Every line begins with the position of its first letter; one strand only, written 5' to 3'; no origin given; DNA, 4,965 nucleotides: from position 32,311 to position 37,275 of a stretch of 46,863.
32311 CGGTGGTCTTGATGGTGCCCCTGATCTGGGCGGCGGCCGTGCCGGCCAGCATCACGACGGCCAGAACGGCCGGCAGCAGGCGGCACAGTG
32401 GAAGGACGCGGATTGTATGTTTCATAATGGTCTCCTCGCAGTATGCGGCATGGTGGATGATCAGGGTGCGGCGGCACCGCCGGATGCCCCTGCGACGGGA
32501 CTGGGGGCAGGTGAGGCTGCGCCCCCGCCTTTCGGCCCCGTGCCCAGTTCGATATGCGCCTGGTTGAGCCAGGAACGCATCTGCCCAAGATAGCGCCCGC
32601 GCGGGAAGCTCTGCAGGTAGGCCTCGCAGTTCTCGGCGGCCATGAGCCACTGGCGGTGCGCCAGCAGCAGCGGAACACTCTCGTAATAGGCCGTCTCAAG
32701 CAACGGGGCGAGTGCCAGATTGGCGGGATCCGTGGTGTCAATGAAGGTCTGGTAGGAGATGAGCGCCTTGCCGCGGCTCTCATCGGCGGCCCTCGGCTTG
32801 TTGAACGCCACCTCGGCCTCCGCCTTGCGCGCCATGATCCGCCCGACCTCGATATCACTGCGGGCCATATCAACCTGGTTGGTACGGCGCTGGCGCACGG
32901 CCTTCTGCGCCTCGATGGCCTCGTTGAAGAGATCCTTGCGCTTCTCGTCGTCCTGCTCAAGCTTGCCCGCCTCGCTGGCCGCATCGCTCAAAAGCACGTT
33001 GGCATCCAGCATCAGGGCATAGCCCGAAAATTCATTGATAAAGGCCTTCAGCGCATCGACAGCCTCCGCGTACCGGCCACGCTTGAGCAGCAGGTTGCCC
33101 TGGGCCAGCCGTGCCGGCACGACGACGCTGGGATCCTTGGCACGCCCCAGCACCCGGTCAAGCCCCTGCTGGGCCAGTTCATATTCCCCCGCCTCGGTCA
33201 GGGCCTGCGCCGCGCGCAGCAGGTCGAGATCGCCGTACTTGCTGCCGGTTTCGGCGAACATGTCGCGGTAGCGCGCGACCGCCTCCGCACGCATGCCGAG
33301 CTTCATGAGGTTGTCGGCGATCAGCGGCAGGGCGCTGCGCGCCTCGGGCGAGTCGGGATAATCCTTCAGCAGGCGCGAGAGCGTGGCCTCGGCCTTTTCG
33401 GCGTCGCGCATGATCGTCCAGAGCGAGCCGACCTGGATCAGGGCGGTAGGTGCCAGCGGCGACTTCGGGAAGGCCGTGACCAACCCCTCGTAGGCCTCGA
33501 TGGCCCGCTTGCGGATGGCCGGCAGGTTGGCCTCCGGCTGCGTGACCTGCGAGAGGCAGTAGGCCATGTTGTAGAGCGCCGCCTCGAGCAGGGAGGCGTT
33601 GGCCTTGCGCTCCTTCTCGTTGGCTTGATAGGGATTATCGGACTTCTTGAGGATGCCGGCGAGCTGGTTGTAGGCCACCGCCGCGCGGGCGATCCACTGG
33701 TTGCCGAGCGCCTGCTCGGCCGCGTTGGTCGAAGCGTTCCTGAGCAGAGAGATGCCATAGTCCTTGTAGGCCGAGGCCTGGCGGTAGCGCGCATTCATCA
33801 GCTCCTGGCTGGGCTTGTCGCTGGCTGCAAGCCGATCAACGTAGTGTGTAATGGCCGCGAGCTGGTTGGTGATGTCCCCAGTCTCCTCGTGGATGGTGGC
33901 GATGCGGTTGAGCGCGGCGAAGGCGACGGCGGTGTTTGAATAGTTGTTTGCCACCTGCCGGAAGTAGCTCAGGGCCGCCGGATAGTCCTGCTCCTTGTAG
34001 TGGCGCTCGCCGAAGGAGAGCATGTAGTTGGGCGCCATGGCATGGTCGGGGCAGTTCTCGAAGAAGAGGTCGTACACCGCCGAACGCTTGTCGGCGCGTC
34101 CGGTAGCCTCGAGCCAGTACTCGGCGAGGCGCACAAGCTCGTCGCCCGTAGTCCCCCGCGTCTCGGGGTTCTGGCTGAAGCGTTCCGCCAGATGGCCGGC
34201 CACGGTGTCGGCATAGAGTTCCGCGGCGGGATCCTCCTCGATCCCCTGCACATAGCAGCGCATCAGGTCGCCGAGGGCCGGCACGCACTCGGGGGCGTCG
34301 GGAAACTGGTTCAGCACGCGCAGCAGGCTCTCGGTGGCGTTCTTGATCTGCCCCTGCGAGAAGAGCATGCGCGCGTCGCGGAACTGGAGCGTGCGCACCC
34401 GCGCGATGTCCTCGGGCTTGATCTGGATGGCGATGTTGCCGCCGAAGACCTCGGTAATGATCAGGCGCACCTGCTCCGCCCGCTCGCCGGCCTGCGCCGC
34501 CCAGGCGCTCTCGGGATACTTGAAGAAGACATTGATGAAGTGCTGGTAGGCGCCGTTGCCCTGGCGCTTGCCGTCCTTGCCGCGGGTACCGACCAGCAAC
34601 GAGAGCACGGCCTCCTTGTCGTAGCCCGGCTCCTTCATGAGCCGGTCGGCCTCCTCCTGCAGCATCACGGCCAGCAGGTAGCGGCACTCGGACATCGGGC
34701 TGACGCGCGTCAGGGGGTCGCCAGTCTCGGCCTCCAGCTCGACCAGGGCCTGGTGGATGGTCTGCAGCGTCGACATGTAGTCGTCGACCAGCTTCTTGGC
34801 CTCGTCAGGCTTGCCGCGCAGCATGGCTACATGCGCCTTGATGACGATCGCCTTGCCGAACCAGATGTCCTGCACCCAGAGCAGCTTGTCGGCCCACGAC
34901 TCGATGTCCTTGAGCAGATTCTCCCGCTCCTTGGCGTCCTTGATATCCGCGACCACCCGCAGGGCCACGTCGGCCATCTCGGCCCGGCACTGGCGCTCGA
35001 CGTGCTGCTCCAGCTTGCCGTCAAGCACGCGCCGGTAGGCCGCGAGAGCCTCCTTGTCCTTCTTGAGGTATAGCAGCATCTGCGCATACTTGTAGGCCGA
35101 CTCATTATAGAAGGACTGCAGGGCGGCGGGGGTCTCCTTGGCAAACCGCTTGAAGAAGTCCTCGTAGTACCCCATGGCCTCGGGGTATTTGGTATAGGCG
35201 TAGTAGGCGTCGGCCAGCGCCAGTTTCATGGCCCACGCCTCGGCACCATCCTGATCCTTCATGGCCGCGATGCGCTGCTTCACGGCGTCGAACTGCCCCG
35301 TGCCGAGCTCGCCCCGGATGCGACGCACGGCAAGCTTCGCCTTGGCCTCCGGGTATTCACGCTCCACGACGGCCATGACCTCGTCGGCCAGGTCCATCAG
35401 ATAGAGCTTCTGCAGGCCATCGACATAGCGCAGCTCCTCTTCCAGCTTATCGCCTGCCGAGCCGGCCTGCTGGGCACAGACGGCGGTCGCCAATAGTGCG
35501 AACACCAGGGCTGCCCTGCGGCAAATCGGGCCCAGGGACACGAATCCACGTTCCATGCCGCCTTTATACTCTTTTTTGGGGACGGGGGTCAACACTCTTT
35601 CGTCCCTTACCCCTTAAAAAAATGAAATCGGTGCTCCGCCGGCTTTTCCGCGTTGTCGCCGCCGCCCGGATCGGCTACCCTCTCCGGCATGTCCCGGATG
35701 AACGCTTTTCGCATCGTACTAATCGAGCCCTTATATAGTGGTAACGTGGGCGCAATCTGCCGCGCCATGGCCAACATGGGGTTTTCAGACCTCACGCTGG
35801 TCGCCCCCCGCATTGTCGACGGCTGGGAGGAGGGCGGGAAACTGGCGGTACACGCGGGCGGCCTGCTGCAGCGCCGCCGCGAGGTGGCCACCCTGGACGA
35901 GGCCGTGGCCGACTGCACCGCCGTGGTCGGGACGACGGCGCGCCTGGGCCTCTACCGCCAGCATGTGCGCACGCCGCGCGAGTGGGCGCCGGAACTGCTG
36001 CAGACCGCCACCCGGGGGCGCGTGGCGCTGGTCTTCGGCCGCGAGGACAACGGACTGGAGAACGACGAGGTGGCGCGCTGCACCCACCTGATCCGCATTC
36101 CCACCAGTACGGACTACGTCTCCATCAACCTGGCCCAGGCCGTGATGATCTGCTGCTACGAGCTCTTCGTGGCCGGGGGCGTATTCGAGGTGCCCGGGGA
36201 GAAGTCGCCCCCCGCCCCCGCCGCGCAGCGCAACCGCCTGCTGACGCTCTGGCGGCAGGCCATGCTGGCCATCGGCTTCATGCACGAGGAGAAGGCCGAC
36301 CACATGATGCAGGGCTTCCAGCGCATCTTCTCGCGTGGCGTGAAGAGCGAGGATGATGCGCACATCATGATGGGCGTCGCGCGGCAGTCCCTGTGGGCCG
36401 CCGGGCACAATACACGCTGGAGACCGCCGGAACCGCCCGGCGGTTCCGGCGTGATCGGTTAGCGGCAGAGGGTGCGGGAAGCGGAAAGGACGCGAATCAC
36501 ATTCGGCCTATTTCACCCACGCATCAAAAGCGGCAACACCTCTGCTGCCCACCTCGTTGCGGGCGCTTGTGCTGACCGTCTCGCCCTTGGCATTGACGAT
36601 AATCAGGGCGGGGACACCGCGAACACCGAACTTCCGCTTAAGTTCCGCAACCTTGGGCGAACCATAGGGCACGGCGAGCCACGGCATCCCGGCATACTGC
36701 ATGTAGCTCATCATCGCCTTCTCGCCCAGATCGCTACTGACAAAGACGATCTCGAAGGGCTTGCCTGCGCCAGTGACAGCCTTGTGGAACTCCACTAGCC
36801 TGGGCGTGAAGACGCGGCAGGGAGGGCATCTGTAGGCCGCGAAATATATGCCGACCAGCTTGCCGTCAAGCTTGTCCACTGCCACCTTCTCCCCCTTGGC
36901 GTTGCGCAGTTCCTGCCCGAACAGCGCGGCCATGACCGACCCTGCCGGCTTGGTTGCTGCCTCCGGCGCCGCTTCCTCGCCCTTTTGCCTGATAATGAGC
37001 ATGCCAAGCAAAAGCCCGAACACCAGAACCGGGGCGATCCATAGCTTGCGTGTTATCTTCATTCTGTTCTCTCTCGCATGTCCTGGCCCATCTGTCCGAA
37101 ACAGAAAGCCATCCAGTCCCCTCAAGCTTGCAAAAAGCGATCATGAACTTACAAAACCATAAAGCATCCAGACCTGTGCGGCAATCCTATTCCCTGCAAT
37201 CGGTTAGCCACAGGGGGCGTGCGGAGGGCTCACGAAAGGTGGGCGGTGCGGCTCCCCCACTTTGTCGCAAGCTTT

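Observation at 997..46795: Every long intergenic region is assembled from one small lexicon of hairpin and short-word modules with a conserved order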

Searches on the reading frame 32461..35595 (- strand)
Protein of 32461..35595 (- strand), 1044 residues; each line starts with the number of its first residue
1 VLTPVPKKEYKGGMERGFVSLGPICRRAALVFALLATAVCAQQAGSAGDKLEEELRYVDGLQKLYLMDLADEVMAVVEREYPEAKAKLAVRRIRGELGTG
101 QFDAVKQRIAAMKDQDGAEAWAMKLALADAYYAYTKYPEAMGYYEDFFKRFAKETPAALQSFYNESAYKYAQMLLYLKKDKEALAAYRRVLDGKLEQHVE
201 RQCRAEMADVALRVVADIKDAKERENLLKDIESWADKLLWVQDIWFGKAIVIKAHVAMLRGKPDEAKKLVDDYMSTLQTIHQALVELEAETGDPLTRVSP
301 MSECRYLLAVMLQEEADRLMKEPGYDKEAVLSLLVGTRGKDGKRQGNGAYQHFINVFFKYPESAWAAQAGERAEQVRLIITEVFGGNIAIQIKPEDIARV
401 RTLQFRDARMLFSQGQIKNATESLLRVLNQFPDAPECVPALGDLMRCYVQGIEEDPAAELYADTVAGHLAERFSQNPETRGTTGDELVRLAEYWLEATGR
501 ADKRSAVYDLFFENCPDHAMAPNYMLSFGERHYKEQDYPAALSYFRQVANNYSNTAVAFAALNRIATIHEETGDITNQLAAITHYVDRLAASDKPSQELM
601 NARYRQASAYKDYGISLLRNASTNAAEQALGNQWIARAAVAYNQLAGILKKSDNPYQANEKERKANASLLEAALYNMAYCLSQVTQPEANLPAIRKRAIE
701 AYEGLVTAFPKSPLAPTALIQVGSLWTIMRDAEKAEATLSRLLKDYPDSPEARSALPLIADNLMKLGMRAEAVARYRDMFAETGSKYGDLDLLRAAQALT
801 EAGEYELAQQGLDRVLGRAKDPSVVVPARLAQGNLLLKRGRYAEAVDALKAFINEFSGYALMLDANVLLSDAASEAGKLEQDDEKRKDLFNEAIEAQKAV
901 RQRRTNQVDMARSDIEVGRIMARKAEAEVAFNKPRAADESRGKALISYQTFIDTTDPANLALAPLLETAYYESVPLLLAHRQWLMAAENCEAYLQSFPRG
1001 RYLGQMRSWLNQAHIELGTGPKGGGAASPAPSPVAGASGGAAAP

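Call 33: search_protein_families(library=pfam, proteins=[window:32461-35595:-])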
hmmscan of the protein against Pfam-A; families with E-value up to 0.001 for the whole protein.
window:32461-35595:- (1044 aa): 7 families
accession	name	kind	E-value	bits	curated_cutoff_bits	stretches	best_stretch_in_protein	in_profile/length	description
PF13174.12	TPR_6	-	3.3e-12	46.6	26.3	0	828-856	2-30/33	Tetratricopeptide repeat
PF13428.12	TPR_14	-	4.3e-11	42.8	23.5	0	730-756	15-41/44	Tetratricopeptide repeat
PF13432.12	TPR_16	-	3.1e-07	31.2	32.7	0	793-853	1-58/65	Tetratricopeptide repeat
PF14559.12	TPR_19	-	3.4e-06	27.7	25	0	697-756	9-65/68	Tetratricopeptide repeat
PF09976.15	TPR_21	-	8.7e-05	22.8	25.5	1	777-851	63-138/193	Tetratricopeptide repeat-like domain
PF13424.12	TPR_12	-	0.0001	22.9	30.1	0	794-850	8-69/77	Tetratricopeptide repeat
PF07719.23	TPR_2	-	0.00014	22.2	27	0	831-851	6-26/34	Tetratricopeptide repeat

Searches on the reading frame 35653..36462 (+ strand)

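Call 33: search_protein_families(library=pfam, proteins=[window:35653-36462:+])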
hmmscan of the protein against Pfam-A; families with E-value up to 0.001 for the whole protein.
window:35653-36462:+ (269 aa): 1 family
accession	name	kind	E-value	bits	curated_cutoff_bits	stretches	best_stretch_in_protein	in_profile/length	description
PF00588.24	SpoU_methylase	-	5.5e-28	98.3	29.7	1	19-169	2-142/142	SpoU rRNA Methylase family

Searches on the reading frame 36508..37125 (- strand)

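Call 33: search_protein_families(library=pfam, proteins=[window:36508-37125:-])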
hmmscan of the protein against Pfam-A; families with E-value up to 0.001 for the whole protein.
window:36508-37125:- (205 aa): 7 families
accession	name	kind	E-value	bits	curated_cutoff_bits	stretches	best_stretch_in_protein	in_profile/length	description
PF13905.12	Thioredoxin_8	-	1.4e-22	80.2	27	1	88-182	1-93/94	Thioredoxin-like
PF00578.27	AhpC-TSA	-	2.3e-07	31.2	26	1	72-182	9-120/124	AhpC/TSA family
PF08534.16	Redoxin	-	5.5e-06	26.7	26.6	1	63-187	10-132/148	Redoxin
PF00085.26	Thioredoxin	-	1.3e-05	25.6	23.5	0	88-151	18-77/103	Thioredoxin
PF13098.12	Thioredoxin_2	-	0.00022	22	27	1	87-182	4-86/104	Thioredoxin-like domain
PF19451.5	DUF5989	-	0.00032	21.1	27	1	22-54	11-43/49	Family of unknown function (DUF5989)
PF02630.20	SCO1-SenC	-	0.00063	20.2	22.8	1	72-151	5-88/134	SCO1/SenC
